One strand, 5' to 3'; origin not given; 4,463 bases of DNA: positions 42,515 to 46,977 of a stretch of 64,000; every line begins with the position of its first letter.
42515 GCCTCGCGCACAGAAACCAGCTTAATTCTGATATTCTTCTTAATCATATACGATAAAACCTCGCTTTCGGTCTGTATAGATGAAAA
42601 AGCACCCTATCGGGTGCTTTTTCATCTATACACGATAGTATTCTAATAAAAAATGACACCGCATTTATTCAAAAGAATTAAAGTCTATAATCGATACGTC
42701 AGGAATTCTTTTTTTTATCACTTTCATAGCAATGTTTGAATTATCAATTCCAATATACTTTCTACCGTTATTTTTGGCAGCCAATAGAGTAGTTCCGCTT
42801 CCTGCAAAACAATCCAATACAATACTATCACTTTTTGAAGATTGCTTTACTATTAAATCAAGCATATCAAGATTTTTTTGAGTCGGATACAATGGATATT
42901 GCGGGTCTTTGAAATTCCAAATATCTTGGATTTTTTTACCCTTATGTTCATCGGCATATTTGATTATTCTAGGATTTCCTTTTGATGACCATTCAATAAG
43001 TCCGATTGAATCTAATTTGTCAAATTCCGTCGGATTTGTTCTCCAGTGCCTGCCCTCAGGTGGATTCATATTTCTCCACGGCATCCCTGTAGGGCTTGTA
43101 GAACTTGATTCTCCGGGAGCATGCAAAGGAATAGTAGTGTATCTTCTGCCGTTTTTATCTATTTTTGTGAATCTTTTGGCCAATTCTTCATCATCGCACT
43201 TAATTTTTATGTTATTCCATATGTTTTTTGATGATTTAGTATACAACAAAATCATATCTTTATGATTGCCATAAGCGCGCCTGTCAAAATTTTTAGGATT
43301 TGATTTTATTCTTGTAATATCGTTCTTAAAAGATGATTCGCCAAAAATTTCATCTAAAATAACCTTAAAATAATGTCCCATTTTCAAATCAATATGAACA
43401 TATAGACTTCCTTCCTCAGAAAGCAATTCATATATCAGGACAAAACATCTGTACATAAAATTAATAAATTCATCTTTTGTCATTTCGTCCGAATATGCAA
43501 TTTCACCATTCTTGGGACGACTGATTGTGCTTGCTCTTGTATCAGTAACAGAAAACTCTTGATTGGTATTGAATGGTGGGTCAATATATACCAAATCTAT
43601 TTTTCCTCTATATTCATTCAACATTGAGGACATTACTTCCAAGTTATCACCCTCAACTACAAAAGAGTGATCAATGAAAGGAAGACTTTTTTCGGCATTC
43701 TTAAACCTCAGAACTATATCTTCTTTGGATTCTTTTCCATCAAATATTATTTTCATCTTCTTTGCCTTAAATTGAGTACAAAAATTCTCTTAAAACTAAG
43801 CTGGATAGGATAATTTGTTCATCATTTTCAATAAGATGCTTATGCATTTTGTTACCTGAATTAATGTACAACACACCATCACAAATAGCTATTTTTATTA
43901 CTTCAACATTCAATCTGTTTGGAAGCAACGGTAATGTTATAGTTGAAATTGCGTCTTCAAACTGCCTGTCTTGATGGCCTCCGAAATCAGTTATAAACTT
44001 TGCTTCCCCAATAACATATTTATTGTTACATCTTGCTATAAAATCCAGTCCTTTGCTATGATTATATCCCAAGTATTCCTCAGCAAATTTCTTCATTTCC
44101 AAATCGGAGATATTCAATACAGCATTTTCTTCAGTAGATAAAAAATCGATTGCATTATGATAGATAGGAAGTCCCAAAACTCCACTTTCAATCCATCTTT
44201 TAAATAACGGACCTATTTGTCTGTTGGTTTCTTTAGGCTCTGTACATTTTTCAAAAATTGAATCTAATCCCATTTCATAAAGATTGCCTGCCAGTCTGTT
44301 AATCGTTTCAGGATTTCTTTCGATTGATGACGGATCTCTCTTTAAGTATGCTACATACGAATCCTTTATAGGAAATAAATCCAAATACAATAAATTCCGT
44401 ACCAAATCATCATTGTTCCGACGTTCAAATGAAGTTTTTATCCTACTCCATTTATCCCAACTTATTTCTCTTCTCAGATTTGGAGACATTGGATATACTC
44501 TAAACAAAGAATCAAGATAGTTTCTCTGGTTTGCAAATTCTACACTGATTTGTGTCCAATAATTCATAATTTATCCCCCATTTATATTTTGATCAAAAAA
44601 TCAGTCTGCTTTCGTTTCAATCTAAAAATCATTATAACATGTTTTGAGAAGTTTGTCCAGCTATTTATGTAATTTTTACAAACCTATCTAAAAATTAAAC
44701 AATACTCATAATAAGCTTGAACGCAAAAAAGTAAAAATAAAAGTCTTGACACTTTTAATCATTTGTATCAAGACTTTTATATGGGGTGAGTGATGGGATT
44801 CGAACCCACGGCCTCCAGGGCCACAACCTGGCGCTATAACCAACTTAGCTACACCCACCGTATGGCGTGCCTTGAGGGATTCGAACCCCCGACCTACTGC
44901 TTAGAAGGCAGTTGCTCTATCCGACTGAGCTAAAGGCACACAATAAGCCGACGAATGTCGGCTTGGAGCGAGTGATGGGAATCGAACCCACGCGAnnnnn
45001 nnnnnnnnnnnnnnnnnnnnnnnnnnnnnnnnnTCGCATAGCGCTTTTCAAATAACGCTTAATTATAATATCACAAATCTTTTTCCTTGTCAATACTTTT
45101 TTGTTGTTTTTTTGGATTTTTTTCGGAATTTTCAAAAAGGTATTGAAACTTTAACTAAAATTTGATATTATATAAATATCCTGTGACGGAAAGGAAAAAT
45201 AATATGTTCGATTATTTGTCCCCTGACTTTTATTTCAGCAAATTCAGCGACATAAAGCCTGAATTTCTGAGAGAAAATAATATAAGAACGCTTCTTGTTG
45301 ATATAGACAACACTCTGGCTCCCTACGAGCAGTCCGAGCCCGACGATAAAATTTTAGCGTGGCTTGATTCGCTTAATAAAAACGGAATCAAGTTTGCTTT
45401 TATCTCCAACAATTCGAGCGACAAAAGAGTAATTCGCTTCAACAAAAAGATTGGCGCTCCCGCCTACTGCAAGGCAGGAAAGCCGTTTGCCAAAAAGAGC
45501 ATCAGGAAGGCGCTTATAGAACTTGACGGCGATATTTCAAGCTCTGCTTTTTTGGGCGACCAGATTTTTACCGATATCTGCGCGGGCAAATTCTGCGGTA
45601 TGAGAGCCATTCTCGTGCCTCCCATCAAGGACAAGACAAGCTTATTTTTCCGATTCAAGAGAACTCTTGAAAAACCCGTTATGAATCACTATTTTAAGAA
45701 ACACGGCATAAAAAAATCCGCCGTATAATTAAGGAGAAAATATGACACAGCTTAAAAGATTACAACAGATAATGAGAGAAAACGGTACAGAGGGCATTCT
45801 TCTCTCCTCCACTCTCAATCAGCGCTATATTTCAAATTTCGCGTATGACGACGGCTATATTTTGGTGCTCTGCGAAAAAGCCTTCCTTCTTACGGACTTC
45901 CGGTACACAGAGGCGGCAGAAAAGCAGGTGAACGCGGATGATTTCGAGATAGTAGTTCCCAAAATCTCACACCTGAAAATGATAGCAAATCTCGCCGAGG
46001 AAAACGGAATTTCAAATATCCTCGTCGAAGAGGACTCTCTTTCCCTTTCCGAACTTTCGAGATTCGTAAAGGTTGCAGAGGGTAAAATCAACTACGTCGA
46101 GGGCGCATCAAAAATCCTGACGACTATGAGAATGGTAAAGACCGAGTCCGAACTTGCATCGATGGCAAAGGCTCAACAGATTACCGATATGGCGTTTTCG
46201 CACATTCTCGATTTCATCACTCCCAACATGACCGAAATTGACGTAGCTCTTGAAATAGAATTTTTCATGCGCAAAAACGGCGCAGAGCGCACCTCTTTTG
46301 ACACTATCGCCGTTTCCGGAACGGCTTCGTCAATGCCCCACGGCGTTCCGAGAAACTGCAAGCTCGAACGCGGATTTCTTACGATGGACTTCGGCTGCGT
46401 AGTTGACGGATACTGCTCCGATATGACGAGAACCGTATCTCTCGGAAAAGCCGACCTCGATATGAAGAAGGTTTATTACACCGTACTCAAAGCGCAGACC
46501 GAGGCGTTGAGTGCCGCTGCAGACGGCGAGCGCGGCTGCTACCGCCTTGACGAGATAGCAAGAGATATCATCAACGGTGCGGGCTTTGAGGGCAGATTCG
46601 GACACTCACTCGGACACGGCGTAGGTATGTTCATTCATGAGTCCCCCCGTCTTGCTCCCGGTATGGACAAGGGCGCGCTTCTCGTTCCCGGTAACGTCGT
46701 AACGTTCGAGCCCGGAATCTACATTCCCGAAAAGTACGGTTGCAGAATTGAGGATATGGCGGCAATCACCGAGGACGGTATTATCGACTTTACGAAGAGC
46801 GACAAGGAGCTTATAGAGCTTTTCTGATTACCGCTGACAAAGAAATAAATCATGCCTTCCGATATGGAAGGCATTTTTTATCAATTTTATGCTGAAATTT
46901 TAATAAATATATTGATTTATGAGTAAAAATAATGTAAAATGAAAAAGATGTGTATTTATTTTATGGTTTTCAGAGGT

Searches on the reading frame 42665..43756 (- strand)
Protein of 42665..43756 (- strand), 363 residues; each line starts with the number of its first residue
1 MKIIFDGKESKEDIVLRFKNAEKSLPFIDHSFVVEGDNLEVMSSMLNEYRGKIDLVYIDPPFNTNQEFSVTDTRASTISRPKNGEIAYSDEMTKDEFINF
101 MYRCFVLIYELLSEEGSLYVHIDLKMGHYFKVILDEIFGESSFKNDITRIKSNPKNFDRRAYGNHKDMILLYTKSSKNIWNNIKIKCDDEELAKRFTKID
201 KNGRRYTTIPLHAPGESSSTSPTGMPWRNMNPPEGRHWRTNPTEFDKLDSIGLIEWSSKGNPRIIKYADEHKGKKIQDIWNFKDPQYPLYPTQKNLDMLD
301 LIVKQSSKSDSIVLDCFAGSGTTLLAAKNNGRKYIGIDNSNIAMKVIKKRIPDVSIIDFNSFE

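Call 58: search_protein_families(library=pfam, proteins=[window:42665-43756:-], max_evalue=0.00001)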
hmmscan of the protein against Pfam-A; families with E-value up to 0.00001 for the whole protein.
window:42665-43756:- (363 aa): 3 families
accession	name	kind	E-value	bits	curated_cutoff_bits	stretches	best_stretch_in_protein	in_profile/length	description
PF01555.25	N6_N4_Mtase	-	1.1e-43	150.2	26.7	1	53-348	1-220/221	DNA methylase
PF03602.21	Cons_hypoth95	-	1e-06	29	24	0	309-353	41-86/182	Conserved hypothetical protein 95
PF02086.21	MethyltransfD12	-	9.9e-06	25.9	22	0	298-351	8-62/253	D12 class N6 adenine-specific DNA methyltransferase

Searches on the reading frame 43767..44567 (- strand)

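Call 58: search_protein_families(library=pfam, proteins=[window:43767-44567:-], max_evalue=0.00001)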
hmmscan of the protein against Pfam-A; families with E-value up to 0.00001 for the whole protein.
window:43767-44567:- (266 aa): 1 family
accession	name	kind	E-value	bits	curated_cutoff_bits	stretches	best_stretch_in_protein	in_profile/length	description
PF06300.18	Tsp45I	-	3.1e-109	365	25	1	2-266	1-260/260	Tsp45I type II restriction enzyme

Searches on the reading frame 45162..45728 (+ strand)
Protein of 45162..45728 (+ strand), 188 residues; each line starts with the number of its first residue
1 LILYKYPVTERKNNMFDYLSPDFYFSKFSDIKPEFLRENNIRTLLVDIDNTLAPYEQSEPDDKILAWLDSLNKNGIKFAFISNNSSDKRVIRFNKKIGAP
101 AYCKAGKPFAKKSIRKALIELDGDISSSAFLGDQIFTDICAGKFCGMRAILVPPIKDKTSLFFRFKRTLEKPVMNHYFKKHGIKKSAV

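Call 58: search_protein_families(library=pfam, proteins=[window:45162-45728:+], max_evalue=0.00001)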
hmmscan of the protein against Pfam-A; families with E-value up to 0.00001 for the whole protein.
window:45162-45728:+ (188 aa): 2 families
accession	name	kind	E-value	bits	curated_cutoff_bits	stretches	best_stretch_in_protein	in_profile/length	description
PF09419.16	PGP_phosphatase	-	1.8e-06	28.1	20.4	1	20-150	18-161/168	Mitochondrial PGP phosphatase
PF13419.12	HAD_2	-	6.2e-06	26.9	23.8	0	33-152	54-178/178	Haloacid dehalogenase-like hydrolase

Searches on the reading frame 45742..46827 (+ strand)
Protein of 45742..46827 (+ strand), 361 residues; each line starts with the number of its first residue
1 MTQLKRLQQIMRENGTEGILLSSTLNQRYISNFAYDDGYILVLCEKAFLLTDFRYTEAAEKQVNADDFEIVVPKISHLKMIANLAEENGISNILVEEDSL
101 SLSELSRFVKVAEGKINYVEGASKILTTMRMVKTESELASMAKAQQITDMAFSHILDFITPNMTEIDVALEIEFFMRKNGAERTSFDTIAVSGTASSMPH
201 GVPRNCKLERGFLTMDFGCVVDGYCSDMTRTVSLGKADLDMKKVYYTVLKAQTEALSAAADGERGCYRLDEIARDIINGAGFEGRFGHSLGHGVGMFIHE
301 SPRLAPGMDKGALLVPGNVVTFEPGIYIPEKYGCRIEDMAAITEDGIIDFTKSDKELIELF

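Call 58: search_protein_families(library=pfam, proteins=[window:45742-46827:+], max_evalue=0.00001)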
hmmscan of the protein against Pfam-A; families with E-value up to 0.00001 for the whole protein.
window:45742-46827:+ (361 aa): 2 families
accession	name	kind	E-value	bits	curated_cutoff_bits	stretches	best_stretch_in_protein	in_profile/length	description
PF00557.29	Peptidase_M24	-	9.1e-59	199.1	23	1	140-344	2-208/208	Metallopeptidase family M24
PF01321.24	Creatinase_N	-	2.5e-18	67.3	22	1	4-132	2-128/128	Creatinase/Prolidase N-terminal domain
